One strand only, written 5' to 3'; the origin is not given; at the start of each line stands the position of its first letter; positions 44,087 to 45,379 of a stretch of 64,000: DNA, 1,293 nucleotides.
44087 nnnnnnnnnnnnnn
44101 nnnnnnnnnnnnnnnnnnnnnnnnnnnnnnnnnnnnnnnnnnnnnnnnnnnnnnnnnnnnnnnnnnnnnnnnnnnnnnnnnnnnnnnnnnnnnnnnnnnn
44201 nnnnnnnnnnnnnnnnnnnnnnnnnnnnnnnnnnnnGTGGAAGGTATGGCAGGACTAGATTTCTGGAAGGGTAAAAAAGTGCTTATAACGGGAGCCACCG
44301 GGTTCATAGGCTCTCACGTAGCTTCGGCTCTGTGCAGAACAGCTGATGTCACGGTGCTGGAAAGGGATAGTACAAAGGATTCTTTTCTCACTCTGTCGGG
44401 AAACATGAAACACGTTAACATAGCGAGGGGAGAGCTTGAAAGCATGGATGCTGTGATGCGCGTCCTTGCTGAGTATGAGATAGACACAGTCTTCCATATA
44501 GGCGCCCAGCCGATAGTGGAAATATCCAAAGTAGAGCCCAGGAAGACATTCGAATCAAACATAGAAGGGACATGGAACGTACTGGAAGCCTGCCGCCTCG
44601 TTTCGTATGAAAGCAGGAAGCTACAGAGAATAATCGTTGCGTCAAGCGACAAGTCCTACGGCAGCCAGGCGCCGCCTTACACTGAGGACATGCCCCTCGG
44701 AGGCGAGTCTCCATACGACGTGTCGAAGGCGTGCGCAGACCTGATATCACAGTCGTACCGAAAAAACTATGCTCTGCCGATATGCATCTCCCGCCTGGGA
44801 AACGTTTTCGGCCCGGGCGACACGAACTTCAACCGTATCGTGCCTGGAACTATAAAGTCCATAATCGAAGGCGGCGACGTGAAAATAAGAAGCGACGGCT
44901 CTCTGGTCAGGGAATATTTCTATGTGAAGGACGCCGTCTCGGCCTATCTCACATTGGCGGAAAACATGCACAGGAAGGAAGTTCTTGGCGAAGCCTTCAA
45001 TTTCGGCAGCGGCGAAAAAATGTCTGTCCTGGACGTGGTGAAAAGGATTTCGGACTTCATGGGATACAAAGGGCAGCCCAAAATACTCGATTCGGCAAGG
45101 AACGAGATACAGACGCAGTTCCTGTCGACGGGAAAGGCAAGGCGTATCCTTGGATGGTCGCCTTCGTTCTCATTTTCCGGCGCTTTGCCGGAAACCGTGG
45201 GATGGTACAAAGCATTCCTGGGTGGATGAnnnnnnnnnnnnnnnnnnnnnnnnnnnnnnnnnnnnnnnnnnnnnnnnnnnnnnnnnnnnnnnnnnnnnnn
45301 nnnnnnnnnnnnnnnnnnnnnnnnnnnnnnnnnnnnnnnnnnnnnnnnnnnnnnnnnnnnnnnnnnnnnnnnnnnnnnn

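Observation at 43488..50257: CDP-3,6-dideoxyhexose pathway with a YerE-like ThDP enzyme: possible branched-chain (yersiniose-like) sugar in an archaeon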

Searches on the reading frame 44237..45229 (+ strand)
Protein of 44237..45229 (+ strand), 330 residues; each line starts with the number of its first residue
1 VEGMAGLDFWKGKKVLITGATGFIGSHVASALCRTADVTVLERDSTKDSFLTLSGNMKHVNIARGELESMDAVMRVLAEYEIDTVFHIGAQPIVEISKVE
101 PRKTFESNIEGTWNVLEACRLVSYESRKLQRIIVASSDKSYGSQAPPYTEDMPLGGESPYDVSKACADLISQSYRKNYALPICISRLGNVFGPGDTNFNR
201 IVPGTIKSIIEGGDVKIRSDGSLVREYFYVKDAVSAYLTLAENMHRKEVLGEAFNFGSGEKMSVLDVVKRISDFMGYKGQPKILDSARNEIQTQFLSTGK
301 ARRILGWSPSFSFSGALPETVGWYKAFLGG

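Call 3: search_protein_families(library=pfam, proteins=[window:44237-45229:+])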
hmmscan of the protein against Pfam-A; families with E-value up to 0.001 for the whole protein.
window:44237-45229:+ (330 aa): 8 families
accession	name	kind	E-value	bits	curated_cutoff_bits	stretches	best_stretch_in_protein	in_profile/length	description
PF01370.27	Epimerase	-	7.2e-51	173.3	20.9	1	15-255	1-238/240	NAD dependent epimerase/dehydratase family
PF16363.11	GDP_Man_Dehyd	-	1.6e-48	166.3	27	1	16-316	1-328/332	GDP-mannose 4,6 dehydratase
PF02719.21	Polysacc_synt_2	-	5.7e-19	68.8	20.2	1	15-280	1-252/293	Polysaccharide biosynthesis protein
PF01073.25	3Beta_HSD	-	2.6e-12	46.8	22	1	16-253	1-245/280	3-beta hydroxysteroid dehydrogenase/isomerase family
PF07993.18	NAD_binding_4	-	3.5e-12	46.4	20.1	1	81-215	88-235/258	Male sterility protein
PF04321.23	RmlD_sub_bind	-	1.7e-09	37.6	27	1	14-279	2-235/287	RmlD substrate binding domain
PF13460.12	NAD_binding_10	-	3.9e-05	24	27.2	1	19-148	1-109/184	NAD(P)H-binding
PF08659.16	KR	-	0.00043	20.7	22.6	1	15-137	3-136/180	KR domain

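Call 4: search_protein_families(library=ncbifam, proteins=[window:44237-45229:+])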
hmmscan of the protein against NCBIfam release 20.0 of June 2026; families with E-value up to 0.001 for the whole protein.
window:44237-45229:+ (330 aa): 34 families (the best 25 are shown)
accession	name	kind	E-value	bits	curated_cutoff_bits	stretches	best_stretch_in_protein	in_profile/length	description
TIGR02622.1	CDP_4_6_dhtase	equivalog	4.2e-59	200.4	278.45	1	9-326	1-332/352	CDP-glucose 4,6-dehydratase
TIGR01181.1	dTDP_gluc_dehyt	equivalog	1.6e-45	155.6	365.1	1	14-325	1-312/321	dTDP-glucose 4,6-dehydratase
TIGR04180.1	EDH_00030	hypoth_equivalog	9.4e-42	143.1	475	1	15-311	1-296/297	NAD-dependent 4,6-dehydratase LegB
TIGR01179.1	galE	equivalog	1.1e-38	132.9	262.3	1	14-323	1-324/332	UDP-glucose 4-epimerase GalE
NF007582.0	PRK10217.1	equivalog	4.9e-30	104.8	698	1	13-326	2-333/355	dTDP-glucose 4,6-dehydratase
NF007490.0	PRK10084.1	subfamily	2.8e-28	99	649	1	14-325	2-335/361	dTDP-glucose 4,6-dehydratase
NF007956.0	PRK10675.1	subfamily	1.2e-22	80.5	394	2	14-176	2-165/338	UDP-glucose 4-epimerase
TIGR02197.1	heptose_epim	equivalog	1.5e-20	73.7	274.6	1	15-279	1-264/316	ADP-glyceromanno-heptose 6-epimerase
NF047922.1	GDPFucSynFcl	equivalog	3.1e-15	56.4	500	1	12-324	2-301/308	GDP-L-fucose synthase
TIGR01472.1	gmd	equivalog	3.2e-15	56.2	415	1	13-270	1-263/342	GDP-mannose 4,6-dehydratase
TIGR03466.1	HpnA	hypoth_equivalog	3.9e-15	55.6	367.65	1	14-195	2-175/327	hopanoid-associated sugar epimerase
TIGR01746.1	Thioester-redct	subfamily_domain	1e-14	54.6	213.35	1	14-278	1-283/371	thioester reductase domain-containing protein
NF011728.1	PRK15181.1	equivalog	2.5e-13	49.8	760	1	13-324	16-337/348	Vi polysaccharide biosynthesis UDP-N-acetylglucosaminuronic acid C-4 epimerase TviC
NF042422.1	oxyalk_red_OleD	equivalog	3.5e-13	49.6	580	1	14-272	2-247/329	2-alkyl-3-oxoalkanoate reductase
NF043036.1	ErythonDh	equivalog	4.7e-13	49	325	1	14-177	2-167/321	D-erythronate dehydrogenase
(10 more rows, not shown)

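Call 44: search_solved_structures(query=window:44246-45229:+, max_evalue=1e-25, show_alignments=1)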
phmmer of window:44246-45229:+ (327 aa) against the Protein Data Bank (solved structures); distinct sequences matched with E-value up to 1e-25: 17.
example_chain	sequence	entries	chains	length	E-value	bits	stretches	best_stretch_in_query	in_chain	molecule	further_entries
1rkx_A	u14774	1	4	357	1.6e-38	136.3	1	4-327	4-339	CDP-glucose-4,6-dehydratase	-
1wvg_A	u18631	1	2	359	3.9e-36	128.4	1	5-327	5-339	CDP-glucose 4,6-dehydratase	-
6bi4_A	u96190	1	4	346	1.2e-33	120.3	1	10-322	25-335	dTDP-glucose 4,6-dehydratase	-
8shh_A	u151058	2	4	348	1.4e-31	113.4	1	11-323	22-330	dTDP-glucose 4,6-dehydratase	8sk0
6zl6_A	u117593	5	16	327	1.4e-31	113.4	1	11-322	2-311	Epimerase domain-containing protein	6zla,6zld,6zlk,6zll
6zlj_A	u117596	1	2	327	5.1e-31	111.6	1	11-322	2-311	Epimerase domain-containing protein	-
4zrm_A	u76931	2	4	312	1.9e-29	106.4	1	11-323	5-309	UDP-glucose 4-epimerase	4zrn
6pmh_A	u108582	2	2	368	6.2e-29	104.7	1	7-321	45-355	UDP-glucose 4-epimerase related protein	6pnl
1r66_A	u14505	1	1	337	7.2e-29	104.5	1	11-323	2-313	TDP-glucose-4,6-dehydratase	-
1g1a_A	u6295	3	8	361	1.5e-28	103.5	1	11-323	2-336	DTDP-D-GLUCOSE 4,6-DEHYDRATASE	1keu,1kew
6vlo_A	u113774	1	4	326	2e-28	103.1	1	10-323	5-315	Putative dTDP-D-glucose 4,6-dehydratase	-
1r6d_A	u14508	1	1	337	3.6e-28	102.2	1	11-323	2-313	TDP-glucose-4,6-dehydratase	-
6dnt_A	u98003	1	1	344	1.7e-27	100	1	7-321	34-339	NAD-dependent epimerase/dehydratase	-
8du1_A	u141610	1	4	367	3e-27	99.2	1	10-321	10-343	dTDP-glucose 4,6-dehydratase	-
1bxk_A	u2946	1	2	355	1.5e-26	96.9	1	10-322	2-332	PROTEIN (DTDP-GLUCOSE 4,6-DEHYDRATASE)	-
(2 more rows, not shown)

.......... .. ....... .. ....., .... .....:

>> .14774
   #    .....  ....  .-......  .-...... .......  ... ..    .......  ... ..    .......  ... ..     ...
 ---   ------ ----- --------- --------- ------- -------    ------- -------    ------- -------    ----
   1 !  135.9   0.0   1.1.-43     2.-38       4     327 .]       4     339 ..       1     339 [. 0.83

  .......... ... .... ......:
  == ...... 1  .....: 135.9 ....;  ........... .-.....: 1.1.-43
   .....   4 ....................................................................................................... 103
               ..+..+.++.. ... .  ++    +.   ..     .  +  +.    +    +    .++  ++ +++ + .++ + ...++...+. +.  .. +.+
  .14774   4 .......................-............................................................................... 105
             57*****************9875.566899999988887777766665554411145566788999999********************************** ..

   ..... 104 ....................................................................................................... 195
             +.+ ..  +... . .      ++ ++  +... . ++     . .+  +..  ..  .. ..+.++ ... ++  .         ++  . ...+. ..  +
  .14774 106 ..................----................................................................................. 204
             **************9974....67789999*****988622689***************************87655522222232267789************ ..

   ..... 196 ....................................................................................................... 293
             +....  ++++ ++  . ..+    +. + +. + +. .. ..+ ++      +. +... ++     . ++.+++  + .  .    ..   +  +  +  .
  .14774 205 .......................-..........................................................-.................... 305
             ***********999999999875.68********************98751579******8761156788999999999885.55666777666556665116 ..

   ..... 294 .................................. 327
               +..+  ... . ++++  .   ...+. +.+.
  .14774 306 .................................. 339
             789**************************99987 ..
